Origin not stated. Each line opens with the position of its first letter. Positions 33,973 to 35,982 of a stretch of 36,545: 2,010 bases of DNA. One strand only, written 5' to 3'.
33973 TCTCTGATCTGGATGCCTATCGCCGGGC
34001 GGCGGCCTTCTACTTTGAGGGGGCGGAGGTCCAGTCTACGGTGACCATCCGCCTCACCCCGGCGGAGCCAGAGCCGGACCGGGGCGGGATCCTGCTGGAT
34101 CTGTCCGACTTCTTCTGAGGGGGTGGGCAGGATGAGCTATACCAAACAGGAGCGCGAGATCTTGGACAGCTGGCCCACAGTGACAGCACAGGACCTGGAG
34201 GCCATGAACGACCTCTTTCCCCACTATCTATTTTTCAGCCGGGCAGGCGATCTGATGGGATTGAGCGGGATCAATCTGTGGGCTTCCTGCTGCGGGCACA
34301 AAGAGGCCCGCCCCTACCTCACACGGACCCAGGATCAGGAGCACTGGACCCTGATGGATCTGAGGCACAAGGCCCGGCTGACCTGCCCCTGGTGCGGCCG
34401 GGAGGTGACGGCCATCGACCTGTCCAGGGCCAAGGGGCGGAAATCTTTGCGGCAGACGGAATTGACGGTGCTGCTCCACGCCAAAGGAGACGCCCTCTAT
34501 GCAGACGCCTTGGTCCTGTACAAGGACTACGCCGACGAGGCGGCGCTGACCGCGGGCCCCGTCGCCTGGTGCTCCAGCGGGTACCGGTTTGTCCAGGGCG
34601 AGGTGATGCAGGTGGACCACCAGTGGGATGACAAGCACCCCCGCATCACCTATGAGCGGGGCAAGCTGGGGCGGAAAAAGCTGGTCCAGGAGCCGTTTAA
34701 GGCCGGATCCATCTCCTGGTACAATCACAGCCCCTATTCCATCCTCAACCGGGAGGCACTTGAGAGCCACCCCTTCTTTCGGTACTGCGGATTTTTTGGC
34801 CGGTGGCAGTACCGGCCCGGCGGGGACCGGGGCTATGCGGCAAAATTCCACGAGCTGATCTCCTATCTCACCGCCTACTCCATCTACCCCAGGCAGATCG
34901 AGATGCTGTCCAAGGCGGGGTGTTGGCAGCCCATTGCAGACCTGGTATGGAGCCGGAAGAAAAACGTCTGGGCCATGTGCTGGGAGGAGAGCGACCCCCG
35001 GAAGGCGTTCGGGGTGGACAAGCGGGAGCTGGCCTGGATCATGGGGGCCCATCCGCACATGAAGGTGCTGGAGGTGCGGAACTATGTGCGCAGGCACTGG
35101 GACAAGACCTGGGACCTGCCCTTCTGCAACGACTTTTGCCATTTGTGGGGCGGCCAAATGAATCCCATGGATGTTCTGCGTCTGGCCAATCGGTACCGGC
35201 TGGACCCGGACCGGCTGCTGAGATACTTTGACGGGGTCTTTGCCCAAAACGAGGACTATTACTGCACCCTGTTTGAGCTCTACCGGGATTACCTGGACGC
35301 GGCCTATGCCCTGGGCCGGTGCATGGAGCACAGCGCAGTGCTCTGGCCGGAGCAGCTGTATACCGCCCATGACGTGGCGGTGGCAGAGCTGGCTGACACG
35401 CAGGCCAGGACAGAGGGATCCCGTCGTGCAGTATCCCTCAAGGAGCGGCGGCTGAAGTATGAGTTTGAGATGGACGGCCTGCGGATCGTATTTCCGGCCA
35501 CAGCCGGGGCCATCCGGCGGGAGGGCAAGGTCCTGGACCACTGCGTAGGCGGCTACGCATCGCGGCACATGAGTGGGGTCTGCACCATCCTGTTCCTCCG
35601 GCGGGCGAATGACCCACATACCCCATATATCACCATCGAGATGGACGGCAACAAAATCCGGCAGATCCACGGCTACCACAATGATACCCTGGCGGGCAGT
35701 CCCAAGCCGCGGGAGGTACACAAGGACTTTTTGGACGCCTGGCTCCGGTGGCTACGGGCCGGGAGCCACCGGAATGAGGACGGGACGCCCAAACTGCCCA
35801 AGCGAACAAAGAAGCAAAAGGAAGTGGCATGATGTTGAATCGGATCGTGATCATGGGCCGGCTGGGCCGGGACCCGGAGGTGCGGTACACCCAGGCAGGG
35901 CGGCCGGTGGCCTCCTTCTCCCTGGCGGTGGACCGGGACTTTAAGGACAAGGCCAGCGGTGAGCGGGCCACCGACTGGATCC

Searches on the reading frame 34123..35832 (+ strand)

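Call 84: search_protein_families(library=pfam, proteins=[window:34123-35832:+], max_evalue=0.00001)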
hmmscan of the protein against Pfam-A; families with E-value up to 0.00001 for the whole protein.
window:34123-35832:+ (569 aa): 1 family
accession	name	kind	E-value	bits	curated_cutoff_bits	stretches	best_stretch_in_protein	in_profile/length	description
PF14284.11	PcfJ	-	3.5e-30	105.2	25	1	386-522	1-138/147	PcfJ-like protein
